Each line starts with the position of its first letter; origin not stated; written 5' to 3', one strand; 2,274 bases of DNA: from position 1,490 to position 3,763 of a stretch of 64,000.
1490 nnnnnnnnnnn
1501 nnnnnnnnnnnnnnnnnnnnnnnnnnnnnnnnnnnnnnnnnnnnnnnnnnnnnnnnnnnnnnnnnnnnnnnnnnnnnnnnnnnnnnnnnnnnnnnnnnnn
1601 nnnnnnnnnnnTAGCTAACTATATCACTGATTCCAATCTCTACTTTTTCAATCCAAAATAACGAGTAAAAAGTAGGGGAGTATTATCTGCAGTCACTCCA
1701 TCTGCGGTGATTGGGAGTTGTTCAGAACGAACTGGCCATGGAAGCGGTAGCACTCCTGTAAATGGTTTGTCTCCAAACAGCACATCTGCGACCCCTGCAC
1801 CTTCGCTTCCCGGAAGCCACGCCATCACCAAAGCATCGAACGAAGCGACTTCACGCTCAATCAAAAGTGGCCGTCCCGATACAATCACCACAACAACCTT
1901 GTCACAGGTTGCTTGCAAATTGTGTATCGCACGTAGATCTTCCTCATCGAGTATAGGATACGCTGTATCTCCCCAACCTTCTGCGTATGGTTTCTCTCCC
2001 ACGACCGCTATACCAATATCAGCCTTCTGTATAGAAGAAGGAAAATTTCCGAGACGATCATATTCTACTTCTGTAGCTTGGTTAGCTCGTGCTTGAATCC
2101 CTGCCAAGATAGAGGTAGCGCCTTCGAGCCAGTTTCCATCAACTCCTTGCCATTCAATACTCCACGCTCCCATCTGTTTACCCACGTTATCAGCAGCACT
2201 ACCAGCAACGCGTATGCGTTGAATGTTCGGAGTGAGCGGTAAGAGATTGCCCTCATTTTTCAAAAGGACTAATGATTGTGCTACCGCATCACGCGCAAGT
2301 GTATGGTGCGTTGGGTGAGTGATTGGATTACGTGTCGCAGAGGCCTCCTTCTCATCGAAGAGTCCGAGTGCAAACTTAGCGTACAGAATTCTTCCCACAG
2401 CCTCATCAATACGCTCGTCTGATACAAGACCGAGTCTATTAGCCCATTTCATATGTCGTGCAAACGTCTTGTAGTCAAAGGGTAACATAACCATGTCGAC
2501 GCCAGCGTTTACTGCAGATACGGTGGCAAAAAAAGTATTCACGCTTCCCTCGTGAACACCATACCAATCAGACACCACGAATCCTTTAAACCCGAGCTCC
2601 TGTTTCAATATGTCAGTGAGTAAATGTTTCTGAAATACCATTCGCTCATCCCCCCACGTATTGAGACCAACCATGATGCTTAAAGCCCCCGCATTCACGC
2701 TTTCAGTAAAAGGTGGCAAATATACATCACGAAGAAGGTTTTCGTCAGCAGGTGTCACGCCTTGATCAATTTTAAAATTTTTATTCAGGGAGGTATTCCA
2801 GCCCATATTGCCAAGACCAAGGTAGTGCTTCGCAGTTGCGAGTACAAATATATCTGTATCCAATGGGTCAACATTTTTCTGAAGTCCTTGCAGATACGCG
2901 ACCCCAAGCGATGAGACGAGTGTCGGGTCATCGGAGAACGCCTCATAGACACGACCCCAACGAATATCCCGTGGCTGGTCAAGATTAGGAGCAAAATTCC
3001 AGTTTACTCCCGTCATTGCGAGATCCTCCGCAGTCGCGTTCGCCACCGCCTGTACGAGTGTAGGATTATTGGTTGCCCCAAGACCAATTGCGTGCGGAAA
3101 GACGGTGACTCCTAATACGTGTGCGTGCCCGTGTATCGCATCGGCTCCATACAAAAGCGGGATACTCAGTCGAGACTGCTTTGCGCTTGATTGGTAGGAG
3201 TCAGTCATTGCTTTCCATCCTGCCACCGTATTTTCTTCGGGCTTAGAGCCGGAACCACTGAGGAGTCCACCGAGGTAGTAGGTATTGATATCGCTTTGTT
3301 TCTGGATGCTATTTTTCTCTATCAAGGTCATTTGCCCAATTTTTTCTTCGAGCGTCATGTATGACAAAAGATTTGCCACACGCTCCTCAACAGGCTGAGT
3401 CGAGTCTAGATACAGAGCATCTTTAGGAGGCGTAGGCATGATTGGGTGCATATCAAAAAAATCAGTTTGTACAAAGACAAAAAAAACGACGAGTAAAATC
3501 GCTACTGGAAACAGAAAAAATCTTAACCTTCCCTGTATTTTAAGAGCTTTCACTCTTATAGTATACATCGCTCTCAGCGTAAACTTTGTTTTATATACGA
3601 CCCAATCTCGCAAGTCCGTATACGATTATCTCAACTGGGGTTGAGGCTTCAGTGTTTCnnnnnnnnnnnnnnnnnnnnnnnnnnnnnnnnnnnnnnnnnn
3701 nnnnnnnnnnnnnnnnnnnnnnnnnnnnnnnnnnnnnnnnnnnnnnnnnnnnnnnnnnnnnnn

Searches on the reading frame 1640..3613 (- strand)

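Call 91: search_protein_families(library=pfam, proteins=[window:1640-3613:-], max_evalue=0.00001)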
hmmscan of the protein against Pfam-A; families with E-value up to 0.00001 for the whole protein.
window:1640-3613:- (657 aa): 2 families
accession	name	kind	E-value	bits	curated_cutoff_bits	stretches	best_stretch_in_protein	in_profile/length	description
PF00933.27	Glyco_hydro_3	-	3.4e-65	221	27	1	87-410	1-314/316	Glycosyl hydrolase family 3 N terminal domain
PF01915.27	Glyco_hydro_3_C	-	3.5e-35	122.3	31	1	448-636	1-181/200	Glycosyl hydrolase family 3 C-terminal domain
